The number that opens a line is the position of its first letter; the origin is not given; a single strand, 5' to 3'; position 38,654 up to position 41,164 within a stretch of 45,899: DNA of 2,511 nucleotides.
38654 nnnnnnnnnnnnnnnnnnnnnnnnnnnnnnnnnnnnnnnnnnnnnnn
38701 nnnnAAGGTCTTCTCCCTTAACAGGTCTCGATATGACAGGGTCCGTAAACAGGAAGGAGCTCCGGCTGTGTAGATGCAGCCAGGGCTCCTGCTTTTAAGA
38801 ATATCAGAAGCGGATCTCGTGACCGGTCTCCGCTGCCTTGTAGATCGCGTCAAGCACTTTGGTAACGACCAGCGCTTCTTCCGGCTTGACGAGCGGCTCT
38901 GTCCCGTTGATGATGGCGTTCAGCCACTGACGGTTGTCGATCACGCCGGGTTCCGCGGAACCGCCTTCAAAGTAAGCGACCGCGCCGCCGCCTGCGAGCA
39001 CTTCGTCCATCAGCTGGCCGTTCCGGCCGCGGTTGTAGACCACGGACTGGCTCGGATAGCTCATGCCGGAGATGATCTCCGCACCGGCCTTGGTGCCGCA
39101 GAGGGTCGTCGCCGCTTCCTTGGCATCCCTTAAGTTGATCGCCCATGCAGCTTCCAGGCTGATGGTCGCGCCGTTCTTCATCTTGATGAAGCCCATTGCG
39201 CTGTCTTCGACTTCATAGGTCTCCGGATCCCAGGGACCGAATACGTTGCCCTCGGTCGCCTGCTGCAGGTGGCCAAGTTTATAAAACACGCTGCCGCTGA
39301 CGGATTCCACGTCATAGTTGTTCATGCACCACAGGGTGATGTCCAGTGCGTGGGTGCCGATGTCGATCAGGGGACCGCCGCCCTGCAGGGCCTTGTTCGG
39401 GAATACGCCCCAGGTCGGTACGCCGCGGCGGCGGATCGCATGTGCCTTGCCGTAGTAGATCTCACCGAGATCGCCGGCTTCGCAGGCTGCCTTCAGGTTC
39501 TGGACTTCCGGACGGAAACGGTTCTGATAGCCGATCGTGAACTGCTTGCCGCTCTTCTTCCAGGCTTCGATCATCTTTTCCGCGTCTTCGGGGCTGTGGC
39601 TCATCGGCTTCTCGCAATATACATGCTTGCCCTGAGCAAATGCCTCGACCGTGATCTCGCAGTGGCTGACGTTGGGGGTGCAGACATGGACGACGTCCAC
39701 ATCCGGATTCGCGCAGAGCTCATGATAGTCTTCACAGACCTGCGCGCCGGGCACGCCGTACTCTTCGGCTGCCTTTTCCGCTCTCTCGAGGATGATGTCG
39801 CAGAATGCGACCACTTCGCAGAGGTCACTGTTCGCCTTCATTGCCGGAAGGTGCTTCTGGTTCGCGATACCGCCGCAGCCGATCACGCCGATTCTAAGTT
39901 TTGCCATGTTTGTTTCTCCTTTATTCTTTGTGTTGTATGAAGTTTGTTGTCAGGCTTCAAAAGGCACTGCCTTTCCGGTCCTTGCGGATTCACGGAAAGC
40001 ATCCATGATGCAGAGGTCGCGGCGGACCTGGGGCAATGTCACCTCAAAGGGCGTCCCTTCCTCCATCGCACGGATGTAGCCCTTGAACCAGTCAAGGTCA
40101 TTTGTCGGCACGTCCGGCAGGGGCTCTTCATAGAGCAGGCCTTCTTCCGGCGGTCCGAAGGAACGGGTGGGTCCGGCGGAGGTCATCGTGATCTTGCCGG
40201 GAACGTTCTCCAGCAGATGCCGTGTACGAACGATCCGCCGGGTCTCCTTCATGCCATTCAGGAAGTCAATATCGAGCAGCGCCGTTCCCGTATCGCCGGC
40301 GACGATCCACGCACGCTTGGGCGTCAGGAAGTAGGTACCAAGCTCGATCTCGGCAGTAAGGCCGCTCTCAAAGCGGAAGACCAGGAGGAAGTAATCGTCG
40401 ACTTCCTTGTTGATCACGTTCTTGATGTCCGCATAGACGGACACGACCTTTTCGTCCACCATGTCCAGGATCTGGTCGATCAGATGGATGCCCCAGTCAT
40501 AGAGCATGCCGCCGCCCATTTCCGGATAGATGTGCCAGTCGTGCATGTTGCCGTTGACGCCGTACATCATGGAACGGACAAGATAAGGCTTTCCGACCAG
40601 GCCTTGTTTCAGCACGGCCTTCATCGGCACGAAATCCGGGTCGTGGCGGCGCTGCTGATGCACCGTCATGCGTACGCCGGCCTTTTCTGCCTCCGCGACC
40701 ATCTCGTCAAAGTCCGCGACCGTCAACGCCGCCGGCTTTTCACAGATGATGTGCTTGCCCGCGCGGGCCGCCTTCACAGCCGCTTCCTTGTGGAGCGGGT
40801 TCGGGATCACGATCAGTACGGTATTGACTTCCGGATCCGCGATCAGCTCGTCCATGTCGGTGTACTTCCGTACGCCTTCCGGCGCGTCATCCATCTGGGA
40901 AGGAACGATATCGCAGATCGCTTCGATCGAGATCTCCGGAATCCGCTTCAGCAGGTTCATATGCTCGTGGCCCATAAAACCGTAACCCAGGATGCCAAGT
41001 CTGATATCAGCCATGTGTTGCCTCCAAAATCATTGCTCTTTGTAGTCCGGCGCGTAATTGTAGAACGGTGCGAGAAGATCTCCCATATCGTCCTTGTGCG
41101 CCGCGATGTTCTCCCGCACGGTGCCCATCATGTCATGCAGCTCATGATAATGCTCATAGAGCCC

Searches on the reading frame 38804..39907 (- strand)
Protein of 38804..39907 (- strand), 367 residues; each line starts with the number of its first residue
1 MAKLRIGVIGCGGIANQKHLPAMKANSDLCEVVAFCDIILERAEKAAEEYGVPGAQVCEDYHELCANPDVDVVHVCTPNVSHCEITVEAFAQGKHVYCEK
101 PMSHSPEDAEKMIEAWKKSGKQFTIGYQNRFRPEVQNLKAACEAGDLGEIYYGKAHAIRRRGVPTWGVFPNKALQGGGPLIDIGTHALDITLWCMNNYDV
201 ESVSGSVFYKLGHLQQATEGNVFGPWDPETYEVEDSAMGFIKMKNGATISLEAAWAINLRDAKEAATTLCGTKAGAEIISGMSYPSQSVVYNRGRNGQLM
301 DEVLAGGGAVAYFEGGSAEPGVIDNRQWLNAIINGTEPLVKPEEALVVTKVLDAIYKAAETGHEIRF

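Call 3: search_protein_families(library=pfam, proteins=[window:38804-39907:-], max_evalue=0.01)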
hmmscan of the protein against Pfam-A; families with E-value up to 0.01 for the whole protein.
window:38804-39907:- (367 aa): 4 families
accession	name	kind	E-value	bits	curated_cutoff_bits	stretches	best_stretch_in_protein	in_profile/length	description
PF01408.29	GFO_IDH_MocA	-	8.5e-32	110.8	24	1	4-127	1-120/120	Oxidoreductase family, NAD-binding Rossmann fold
PF02894.22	GFO_IDH_MocA_C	-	1.1e-19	71.6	22.9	1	140-365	2-216/218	Oxidoreductase family, C-terminal alpha/beta domain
PF22725.1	GFO_IDH_MocA_C3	-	1.7e-17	64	27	1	135-275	1-122/124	GFO/IDH/MocA C-terminal domain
PF03447.22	NAD_binding_3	-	0.00011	23.3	24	1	10-122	1-112/116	Homoserine dehydrogenase, NAD binding domain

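Call 21: search_protein_families(library=ncbifam, proteins=[window:38804-39907:-], max_evalue=0.00001)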
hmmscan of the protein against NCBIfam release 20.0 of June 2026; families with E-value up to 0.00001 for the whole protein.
window:38804-39907:- (367 aa): 10 families
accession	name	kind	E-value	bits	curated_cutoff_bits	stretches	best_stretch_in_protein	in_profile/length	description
NF052479.1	LevoglcsnDh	equivalog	3e-31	108.5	650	1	1-254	1-266/386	levoglucosan dehydrogenase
TIGR04380.1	myo_inos_iolG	equivalog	1e-30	106.8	355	1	3-203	1-192/330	inositol 2-dehydrogenase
NF040723.1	UDP-GlcNAcDh_Arch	equivalog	7.9e-28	97.8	450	1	4-203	1-184/302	UDP-N-acetylglucosamine 3-dehydrogenase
NF041392.1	XylDh_Gfo6_Halo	equivalog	1.4e-26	93.2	350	1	3-155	16-168/350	D-xylose 1-dehydrogenase Gfo6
NF052679.1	InsChiInosDhIolG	equivalog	1.3e-23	83.6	540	1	3-154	2-152/343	bifunctional inositol 2-dehydrogenase/D-chiro-inositol 1-dehydrogenase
NF058561.1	BT_2158_fam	equivalog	2.8e-17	62.5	750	1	3-160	35-185/487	glycoside 3-dehydrogenase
NF008607.0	PRK11579.1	subfamily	9.6e-17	61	330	1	3-192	4-186/346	oxidoreductase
NF058563.1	BT_2159_fam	equivalog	6.1e-14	51.8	650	1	5-196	2-184/350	disaccharide 3-dehydrogenase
NF007574.0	PRK10206.1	equivalog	1.1e-13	51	352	1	6-189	5-181/345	oxidoreductase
NF009830.0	PRK13304.1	equivalog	3e-06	26.9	267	1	4-96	2-88/265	aspartate dehydrogenase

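Call 53: search_solved_structures(query=window:38804-39907:-, max_evalue=1e-10)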
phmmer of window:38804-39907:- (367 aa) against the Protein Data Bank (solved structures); distinct sequences matched with E-value up to 1e-10: 59.
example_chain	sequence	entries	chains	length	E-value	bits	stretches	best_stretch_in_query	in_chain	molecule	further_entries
7xr9_A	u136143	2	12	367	2.5e-194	648.9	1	1-362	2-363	DgpA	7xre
9m3d_B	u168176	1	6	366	2.1e-136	458.3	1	1-365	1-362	DgpA1 from W974-1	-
3e18_A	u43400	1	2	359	4.5e-30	108.4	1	3-243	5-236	oxidoreductase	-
5a02_A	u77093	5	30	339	1.3e-29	106.9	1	3-366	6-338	ALDOSE-ALDOSE OXIDOREDUCTASE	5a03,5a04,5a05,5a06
1evj_A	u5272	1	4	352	2.7e-24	89.4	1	7-201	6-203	GLUCOSE-FRUCTOSE OXIDOREDUCTASE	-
3ec7_A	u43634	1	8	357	1.3e-23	87.1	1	4-156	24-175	Putative Dehydrogenase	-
1ofg_A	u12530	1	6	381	2e-23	86.5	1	7-201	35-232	GLUCOSE-FRUCTOSE OXIDOREDUCTASE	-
1ryd_A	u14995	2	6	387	2.1e-23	86.4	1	7-201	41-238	glucose-fructose oxidoreductase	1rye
1h6a_A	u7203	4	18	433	3.1e-23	85.9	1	7-201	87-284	PRECURSOR FORM OF GLUCOSE-FRUCTOSE OXIDOREDUCTASE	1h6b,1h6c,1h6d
6jw6_A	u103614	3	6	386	3e-21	79.4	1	2-278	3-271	Dehydrogenase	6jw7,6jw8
3ezy_A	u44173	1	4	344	7.3e-21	78.1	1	3-203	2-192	Dehydrogenase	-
6a3f_A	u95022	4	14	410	2.6e-20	76.3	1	39-255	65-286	Putative dehydrogenase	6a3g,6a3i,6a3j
3moi_A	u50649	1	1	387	1.1e-19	74.2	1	3-150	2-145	Probable dehydrogenase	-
4gqa_A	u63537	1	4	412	1.6e-19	73.6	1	2-216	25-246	NAD binding Oxidoreductase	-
4fb5_A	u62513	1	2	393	4.7e-19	72.1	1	31-196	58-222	Probable oxidoreductase protein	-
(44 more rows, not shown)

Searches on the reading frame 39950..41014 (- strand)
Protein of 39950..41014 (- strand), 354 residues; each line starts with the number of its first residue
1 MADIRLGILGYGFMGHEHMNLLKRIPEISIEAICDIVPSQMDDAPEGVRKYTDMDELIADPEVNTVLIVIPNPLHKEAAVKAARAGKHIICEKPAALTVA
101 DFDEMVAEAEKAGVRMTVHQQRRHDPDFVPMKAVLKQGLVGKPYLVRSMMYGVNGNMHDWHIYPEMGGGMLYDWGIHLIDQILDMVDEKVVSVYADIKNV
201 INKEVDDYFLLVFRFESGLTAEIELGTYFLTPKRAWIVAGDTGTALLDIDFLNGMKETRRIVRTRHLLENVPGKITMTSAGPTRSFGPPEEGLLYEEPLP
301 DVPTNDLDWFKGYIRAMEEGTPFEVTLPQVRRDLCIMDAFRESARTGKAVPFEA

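Call 3: search_protein_families(library=pfam, proteins=[window:39950-41014:-], max_evalue=0.01)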
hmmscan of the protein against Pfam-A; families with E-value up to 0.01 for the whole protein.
window:39950-41014:- (354 aa): 5 families
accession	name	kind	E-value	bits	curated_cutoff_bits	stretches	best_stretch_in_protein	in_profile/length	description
PF01408.29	GFO_IDH_MocA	-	1.8e-26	93.6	24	1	4-118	1-118/120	Oxidoreductase family, NAD-binding Rossmann fold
PF22725.1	GFO_IDH_MocA_C3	-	2.3e-24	86.2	27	1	131-245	4-123/124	GFO/IDH/MocA C-terminal domain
PF02894.22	GFO_IDH_MocA_C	-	2.6e-12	47.5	22.9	1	132-351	1-217/218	Oxidoreductase family, C-terminal alpha/beta domain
PF02629.25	CoA_binding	-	2.2e-05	25.6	22.3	1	4-88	4-89/97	CoA binding domain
PF03447.22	NAD_binding_3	-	8.8e-05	23.6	24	1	10-118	1-115/116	Homoserine dehydrogenase, NAD binding domain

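Call 21: search_protein_families(library=ncbifam, proteins=[window:39950-41014:-], max_evalue=0.00001)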
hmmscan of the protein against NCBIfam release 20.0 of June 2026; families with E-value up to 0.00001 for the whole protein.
window:39950-41014:- (354 aa): 9 families
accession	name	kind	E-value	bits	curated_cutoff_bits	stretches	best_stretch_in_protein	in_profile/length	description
TIGR04380.1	myo_inos_iolG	equivalog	1.3e-38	132.7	355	1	4-224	2-228/330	inositol 2-dehydrogenase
NF040723.1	UDP-GlcNAcDh_Arch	equivalog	2.8e-32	112.4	450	1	4-248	1-238/302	UDP-N-acetylglucosamine 3-dehydrogenase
NF008607.0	PRK11579.1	subfamily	6.7e-28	97.7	330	1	3-215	4-218/346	oxidoreductase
NF052479.1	LevoglcsnDh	equivalog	1.6e-20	73.1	650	1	1-202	1-217/386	levoglucosan dehydrogenase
NF052679.1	InsChiInosDhIolG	equivalog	4.9e-20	71.8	540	1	4-224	3-226/343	bifunctional inositol 2-dehydrogenase/D-chiro-inositol 1-dehydrogenase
NF007574.0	PRK10206.1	equivalog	2e-16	60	352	1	50-244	53-244/345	oxidoreductase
NF058563.1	BT_2159_fam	equivalog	9e-16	57.8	650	1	4-192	1-189/350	disaccharide 3-dehydrogenase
NF041392.1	XylDh_Gfo6_Halo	equivalog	1.3e-15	57.1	350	1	51-200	71-226/350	D-xylose 1-dehydrogenase Gfo6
NF058561.1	BT_2158_fam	equivalog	8.7e-06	24.6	750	0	6-140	36-174/487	glycoside 3-dehydrogenase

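Call 54: search_solved_structures(query=window:39950-41014:-, max_evalue=1e-10)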
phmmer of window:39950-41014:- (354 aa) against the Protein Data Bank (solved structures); distinct sequences matched with E-value up to 1e-10: 56.
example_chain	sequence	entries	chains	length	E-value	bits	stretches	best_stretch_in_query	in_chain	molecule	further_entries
9m37_A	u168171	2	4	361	1.3e-99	337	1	4-351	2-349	P581a DgpA2 and isoorientin complex structure | Gfo/Idh/MocA family protein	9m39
3e18_A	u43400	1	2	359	7.4e-57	196.3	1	5-350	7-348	oxidoreductase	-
3ezy_A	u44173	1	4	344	2e-29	106.1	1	4-223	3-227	Dehydrogenase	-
1evj_A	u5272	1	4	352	5.1e-25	91.6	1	12-248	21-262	GLUCOSE-FRUCTOSE OXIDOREDUCTASE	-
2glx_A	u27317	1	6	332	5.2e-25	91.6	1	49-224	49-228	1,5-anhydro-D-fructose reductase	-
3ec7_A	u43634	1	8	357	5.8e-25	91.4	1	4-225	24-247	Putative Dehydrogenase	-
1ofg_A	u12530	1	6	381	8.1e-25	91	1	12-248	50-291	GLUCOSE-FRUCTOSE OXIDOREDUCTASE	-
1ryd_A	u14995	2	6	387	8.5e-25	90.9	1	12-248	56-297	glucose-fructose oxidoreductase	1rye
1h6a_A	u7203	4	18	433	1.2e-24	90.4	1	12-248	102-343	PRECURSOR FORM OF GLUCOSE-FRUCTOSE OXIDOREDUCTASE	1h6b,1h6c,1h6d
3fd8_A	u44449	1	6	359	4.2e-24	88.6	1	4-245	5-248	Oxidoreductase, Gfo/Idh/MocA family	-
3i23_A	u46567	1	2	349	4.4e-24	88.5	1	4-245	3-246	Oxidoreductase, Gfo/Idh/MocA family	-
3fhl_A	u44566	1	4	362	2.4e-23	86.1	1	6-213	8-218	Putative oxidoreductase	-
6jw6_A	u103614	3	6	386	3.1e-23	85.7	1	2-194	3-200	Dehydrogenase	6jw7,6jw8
4koa_A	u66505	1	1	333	9.8e-23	84.1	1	44-224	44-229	1,5-anhydro-D-fructose reductase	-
3gdo_A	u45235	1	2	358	2.3e-22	82.9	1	3-215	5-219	Uncharacterized oxidoreductase yvaA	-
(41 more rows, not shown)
